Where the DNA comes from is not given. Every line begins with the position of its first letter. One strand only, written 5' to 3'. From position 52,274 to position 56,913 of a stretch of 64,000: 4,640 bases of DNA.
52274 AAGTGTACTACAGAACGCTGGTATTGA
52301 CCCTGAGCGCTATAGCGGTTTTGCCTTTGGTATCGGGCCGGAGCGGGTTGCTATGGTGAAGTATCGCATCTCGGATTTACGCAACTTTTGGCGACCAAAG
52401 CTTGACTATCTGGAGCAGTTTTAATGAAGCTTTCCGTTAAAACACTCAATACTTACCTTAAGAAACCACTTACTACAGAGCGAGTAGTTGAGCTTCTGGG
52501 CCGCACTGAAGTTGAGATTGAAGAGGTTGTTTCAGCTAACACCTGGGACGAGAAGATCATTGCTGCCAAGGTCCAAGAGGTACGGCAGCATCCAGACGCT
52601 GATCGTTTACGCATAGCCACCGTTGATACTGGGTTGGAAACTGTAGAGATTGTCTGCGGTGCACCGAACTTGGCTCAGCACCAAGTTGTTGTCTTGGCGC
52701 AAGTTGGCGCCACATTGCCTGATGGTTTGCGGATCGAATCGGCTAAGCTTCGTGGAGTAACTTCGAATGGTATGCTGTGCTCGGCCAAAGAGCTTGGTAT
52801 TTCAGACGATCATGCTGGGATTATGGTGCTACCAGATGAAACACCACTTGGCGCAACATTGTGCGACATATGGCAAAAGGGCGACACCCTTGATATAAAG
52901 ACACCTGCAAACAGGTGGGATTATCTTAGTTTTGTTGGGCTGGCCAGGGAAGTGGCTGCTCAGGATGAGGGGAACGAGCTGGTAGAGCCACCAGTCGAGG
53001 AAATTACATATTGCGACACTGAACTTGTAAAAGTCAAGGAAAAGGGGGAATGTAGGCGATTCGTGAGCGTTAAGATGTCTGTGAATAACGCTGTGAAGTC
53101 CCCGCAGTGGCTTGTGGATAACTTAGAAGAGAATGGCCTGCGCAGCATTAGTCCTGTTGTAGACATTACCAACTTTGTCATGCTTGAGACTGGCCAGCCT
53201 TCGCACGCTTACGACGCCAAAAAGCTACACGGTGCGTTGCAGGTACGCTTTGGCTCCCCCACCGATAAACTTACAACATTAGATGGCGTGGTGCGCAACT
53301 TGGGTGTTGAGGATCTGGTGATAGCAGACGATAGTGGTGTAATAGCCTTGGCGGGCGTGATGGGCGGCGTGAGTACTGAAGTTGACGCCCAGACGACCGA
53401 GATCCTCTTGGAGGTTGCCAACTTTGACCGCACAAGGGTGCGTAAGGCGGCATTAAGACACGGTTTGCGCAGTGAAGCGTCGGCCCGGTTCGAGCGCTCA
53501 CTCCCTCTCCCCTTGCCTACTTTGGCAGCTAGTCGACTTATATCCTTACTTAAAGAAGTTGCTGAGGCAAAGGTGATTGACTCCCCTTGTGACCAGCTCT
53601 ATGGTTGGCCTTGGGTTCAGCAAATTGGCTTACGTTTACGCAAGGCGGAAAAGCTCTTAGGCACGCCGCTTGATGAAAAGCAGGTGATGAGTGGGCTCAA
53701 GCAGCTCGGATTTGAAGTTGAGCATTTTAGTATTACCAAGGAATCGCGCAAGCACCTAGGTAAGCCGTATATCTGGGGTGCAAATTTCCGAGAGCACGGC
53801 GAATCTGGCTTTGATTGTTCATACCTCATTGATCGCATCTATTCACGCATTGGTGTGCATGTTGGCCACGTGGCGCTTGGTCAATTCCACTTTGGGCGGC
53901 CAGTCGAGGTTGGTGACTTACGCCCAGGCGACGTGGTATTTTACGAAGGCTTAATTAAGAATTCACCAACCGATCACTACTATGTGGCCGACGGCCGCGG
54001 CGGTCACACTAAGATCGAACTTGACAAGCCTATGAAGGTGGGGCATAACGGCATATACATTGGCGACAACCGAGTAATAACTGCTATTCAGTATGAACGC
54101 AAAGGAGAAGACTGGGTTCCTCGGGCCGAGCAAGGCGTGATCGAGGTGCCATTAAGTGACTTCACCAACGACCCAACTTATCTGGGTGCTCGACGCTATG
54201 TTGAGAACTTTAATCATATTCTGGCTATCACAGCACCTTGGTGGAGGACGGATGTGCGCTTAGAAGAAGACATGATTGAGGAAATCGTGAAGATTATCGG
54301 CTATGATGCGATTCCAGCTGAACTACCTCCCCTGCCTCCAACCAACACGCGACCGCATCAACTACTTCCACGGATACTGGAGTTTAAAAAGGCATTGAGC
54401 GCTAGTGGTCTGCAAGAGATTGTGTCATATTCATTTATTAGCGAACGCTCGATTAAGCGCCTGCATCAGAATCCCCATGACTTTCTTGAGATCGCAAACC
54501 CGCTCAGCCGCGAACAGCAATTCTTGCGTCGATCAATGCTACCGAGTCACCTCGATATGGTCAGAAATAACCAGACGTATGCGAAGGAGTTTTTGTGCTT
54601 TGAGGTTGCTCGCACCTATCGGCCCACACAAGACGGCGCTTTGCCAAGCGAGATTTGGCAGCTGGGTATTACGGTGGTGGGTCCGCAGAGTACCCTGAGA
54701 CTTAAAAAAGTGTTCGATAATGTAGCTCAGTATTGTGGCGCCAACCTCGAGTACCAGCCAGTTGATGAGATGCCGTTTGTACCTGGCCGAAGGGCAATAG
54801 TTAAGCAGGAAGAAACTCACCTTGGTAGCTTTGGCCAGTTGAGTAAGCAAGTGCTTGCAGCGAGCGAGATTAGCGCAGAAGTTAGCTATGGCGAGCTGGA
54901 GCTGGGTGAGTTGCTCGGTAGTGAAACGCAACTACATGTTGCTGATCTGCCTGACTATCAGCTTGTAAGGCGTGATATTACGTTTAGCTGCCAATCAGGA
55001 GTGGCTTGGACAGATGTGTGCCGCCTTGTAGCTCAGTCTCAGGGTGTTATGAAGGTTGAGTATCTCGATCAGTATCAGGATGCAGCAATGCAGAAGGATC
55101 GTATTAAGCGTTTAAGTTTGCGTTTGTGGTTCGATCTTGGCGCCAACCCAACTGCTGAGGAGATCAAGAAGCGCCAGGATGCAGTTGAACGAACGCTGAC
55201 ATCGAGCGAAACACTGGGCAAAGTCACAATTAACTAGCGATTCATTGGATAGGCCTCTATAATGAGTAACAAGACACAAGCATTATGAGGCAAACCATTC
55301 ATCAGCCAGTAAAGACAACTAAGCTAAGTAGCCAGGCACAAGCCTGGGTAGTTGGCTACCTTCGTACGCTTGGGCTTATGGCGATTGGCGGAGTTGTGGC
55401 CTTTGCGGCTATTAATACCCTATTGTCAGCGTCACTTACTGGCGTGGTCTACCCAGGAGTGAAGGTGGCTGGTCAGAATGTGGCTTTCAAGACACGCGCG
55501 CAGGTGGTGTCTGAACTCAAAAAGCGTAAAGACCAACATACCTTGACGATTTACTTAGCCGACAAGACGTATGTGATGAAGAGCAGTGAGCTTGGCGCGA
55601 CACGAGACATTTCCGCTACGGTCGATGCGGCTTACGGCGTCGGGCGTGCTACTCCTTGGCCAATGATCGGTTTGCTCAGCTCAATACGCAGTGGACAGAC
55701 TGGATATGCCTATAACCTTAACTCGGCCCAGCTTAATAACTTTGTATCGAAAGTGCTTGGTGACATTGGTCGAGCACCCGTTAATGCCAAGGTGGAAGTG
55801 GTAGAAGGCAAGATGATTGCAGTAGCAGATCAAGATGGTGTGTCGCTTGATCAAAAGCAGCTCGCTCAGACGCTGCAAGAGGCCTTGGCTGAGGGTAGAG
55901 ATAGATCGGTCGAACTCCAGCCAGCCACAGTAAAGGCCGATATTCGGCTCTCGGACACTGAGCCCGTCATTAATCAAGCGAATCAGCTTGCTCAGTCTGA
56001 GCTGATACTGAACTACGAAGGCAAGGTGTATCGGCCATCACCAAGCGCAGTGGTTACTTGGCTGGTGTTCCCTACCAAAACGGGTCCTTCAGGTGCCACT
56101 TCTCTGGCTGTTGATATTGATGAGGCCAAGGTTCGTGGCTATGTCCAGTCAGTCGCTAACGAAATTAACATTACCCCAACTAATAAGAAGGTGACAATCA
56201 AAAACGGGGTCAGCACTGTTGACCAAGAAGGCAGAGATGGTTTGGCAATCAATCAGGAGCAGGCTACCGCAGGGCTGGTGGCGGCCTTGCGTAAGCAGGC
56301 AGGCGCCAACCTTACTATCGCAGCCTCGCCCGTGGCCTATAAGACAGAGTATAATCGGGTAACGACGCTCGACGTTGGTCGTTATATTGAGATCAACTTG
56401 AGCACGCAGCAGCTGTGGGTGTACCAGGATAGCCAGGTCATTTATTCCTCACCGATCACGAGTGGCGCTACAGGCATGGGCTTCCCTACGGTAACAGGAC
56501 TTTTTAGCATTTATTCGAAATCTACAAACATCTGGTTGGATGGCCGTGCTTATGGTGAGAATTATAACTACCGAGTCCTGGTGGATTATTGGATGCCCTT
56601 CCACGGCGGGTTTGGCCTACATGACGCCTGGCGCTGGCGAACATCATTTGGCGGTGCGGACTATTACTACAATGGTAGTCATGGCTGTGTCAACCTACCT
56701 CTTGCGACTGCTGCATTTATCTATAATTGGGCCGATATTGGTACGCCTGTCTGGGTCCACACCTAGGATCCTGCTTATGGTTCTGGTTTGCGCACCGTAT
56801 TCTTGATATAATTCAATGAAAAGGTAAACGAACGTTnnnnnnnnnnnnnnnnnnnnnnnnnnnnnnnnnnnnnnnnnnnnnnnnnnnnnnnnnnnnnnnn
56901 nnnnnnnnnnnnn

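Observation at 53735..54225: NlpC/P60 cysteine-peptidase domain inserted in-frame inside the B5 domain of PheT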

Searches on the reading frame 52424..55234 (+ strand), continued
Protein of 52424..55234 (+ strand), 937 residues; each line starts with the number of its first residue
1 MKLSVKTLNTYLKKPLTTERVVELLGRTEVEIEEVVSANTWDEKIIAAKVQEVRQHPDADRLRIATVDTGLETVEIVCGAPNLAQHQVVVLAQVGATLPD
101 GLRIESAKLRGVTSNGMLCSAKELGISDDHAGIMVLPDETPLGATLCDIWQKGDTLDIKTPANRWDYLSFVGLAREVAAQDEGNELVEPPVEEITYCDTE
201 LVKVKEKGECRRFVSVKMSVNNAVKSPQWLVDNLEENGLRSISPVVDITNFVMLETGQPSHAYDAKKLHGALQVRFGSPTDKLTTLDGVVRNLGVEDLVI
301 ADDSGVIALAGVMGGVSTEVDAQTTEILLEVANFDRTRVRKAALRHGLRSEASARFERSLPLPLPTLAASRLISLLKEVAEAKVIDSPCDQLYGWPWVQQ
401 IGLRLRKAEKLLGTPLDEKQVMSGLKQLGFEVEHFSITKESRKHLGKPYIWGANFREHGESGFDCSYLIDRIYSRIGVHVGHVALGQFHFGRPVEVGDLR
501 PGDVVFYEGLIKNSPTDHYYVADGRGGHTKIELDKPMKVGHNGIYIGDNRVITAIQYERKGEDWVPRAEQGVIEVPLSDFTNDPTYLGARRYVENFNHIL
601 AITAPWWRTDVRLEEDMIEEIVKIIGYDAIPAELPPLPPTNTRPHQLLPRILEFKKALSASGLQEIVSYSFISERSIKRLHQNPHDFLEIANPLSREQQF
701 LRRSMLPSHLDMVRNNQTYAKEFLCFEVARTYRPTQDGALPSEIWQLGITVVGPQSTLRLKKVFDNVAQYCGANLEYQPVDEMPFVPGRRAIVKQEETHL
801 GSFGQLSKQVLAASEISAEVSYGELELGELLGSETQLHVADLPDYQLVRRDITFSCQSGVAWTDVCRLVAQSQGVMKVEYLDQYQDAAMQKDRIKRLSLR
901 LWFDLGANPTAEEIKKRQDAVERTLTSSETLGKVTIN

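Call 47: predict_structure(alignment_id=A2)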
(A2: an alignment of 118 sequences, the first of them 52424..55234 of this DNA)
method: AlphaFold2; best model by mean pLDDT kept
length: 937 residues; sequences in the alignment: 118
mean_pLDDT: 90.1   pTM: 0.63
mean pLDDT of the five models: 90.1, 89.9, 89.6, 88.8, 88.3
residues with pLDDT >= 90: 621; 70-90: 283; 50-70: 33; < 50: 0
segments of 3 or more residues with pLDDT < 50: none
pLDDT, mean of each block of 10 residues (from residue 1): 93 95 91 81 90 89 91 91 90 90 88 91 77 82 79 83 92 94 90 85 92 96 89 86 93 96 96 95 92 95 96 94 94 95 91 92 95 95 92 90 92 90 92 95 96 91 95 93 92 94 95 87 71 90 96 93 89 96 95 91 93 92 86 66 72 93 92 93 90 89 94 91 94 82 93 94 91 87 88 88 94 93 92 67 86 91 87 88 90 92 90 92 89 86
secondary structure, 60 per line:
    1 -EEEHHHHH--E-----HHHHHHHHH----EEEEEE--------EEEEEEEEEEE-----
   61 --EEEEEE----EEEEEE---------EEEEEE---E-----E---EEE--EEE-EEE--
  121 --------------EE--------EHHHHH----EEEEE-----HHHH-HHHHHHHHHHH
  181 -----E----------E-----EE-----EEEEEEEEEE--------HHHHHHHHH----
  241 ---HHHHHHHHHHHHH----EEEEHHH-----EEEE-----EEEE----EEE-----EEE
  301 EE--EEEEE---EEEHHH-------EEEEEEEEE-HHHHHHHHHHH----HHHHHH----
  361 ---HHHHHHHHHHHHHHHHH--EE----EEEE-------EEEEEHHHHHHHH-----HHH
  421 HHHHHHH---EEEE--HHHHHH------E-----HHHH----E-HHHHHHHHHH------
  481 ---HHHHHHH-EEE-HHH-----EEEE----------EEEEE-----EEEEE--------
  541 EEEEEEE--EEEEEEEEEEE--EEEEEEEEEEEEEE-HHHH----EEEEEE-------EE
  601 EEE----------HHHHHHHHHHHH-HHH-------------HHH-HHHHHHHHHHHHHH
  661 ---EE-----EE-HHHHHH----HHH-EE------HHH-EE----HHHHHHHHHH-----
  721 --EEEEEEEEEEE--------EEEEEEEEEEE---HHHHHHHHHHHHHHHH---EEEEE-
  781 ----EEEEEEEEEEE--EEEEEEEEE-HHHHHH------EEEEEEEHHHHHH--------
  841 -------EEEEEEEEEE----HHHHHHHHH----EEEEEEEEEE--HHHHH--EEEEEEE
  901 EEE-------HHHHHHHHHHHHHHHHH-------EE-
elements in order (helices of 4 or more, strands of 3 or more residues): E2-4 H5-9 H18-26 E31-36 E45-55 E63-68 E73-78 E88-93 E107-109 E112-114 E116-118 H146-150 E155-159 H165-168 H170-180 E210-219 H228-236 H244-256 E261-264 E273-276 E282-285 E290-292 E298-302 E305-309 E313-315 E326-334 H336-346 H351-356 H364-380 E389-392 E400-404 H405-412 H418-427 E431-434 H437-442 H455-458 H465-474 H484-490 E492-494 E504-507 E518-522 E528-532 E541-547 E550-560 E563-576 H578-581 E586-591 E599-603 H614-625 H647-660 H674-679 H706-715 E723-733 E742-752 H756-771 E775-779 E785-795 E798-806 H808-813 E820-826 H827-832 E848-857 H862-870 E875-884 H887-891 E894-903 H911-927
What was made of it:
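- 53954..54037 (+): Lineage-variable beta-hairpin (residues 511-538) inserted between the 'PGDVVF' strand and the catalytic-His strand. Two strands, 518-522 and 528-532, in the full-length model (call 47).
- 54185..54217 (+): '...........': the last NlpC/P60 strand plus the short, conserved return linker into B5. Junction pLDDT is 91-96 in the full-length model (call 47).
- The rigid junctions fit a defined geometry relative to PheRS (call 47).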

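Call 58: fold_search(model_id=the predicted structure, library=pdb)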
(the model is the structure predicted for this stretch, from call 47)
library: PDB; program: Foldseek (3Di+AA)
matches with E <= 10: 1310; with E <= 0.001: 652
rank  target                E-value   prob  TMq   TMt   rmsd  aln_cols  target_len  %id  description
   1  4p71_A                2.8e-66  1.00  0.41  0.47  13.2       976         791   24  Apo PheRS from P. aeuriginosa (released 2014-06-25)
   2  9a5b_B                4.8e-66  1.00  0.45  0.52  14.7       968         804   24  Integrative model of SYFA-SYFB by crosslinking MS and deep learning (released 2024-09-18)
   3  6p8t_E                3.5e-65  1.00  0.44  0.51  14.0       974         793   23  Acinetobacter baumannii tRNA synthetase in complex with compound 1 (released 2020-11-18)
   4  6oz5_B                2.0e-64  1.00  0.43  0.50  14.6       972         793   24  Escherichia coli tRNA synthetase in complex with compound 3 (released 2020-11-18)
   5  6oz5_D                2.3e-64  1.00  0.43  0.50  14.4       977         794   24  Escherichia coli tRNA synthetase in complex with compound 3 (released 2020-11-18)
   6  2rhq_B                4.2e-63  1.00  0.44  0.52  13.2       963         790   24  PheRS from Staphylococcus haemolyticus- rational protein engineering and inhibitor studies (released 2007-11-06)
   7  1pys_B                3.6e-62  1.00  0.44  0.52  13.4       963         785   25  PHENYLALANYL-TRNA SYNTHETASE FROM THERMUS THERMOPHILUS (released 1997-11-19)
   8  6p8t_A                1.2e-61  1.00  0.43  0.50  14.4       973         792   23  Acinetobacter baumannii tRNA synthetase in complex with compound 1 (released 2020-11-18)
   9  7k98_B                5.8e-61  1.00  0.46  0.51  14.2      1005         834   22  Preaminoacylation complex of M. tuberculosis PheRS with cognate precursor tRNA and 5'-O-(N-phenylalanyl)sulfamoyl-aden (released 2021-05-12)
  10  2iy5_B                6.1e-61  1.00  0.43  0.51  13.9       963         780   25  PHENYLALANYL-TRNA SYNTHETASE FROM THERMUS THERMOPHILUS complexed with tRNA and a phenylalanyl-adenylate analog (released 2006-09-06)
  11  2rhs_B                7.2e-61  1.00  0.43  0.51  15.4       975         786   24  PheRS from Staphylococcus haemolyticus- rational protein engineering and inhibitor studies (released 2007-11-06)
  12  7db7_B                1.4e-60  1.00  0.46  0.51  14.5      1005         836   22  Crystal structure of Mycobacterium tuberculosis phenylalanyl-tRNA synthetase in complex with compound GDI05-001 (released 2021-01-13)
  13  7db8_B                2.0e-60  1.00  0.46  0.51  14.2      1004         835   22  Crystal structure of Mycobacterium tuberculosis phenylalanyl-tRNA synthetase in complex with compound PF-3845 (released 2021-01-13)
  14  7k98_E                2.1e-60  1.00  0.45  0.50  14.5      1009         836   22  Preaminoacylation complex of M. tuberculosis PheRS with cognate precursor tRNA and 5'-O-(N-phenylalanyl)sulfamoyl-aden (released 2021-05-12)
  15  1b7y_B                2.6e-60  1.00  0.44  0.52  13.3       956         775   25  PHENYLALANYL TRNA SYNTHETASE COMPLEXED WITH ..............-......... (released 2000-01-26)
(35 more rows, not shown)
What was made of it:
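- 52424..55237 (+): pheT, the PheRS beta subunit with a nested NlpC/P60 domain (937 aa plus stop). Full-length AF2 model pLDDT 90.1; Foldseek E 1e-66 to solved PheRS beta chains (calls 47, 58).
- The monomer model's domain arrangement is unreliable: pTM 0.63 and TM-score about 0.45 to crystal structures (calls 47, 58).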

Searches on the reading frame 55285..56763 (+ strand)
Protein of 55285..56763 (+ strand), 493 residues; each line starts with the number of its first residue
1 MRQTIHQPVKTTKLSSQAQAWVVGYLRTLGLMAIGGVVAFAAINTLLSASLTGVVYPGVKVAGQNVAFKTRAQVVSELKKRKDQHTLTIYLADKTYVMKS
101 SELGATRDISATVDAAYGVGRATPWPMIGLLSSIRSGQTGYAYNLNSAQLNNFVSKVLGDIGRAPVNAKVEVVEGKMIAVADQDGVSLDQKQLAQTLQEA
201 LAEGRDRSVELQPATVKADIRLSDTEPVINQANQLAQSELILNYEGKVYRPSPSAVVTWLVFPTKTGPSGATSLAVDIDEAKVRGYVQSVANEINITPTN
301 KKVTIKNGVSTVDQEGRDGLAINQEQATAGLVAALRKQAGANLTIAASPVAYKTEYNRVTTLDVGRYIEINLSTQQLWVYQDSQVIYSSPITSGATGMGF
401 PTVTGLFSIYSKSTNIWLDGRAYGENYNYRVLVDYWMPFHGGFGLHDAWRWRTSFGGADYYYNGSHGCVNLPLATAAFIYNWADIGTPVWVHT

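Call 24: search_protein_families(library=pfam, proteins=[window:55285-56763:+], max_evalue=0.001)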
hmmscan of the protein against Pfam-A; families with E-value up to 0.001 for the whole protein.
window:55285-56763:+ (493 aa): 2 families
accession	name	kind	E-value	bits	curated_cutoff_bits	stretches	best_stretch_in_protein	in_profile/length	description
PF12229.13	PG_binding_4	-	4.6e-24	85.3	22.1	2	96-207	1-114/117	Putative peptidoglycan binding domain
PF03734.19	YkuD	-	2.5e-21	77.2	23.4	1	366-491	2-146/146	L,D-transpeptidase catalytic domain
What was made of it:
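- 55285..56766 (+): Downstream neighbour, context only: a membrane-anchored PG_binding_4 + YkuD L,D-transpeptidase. Pfam (call 24).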
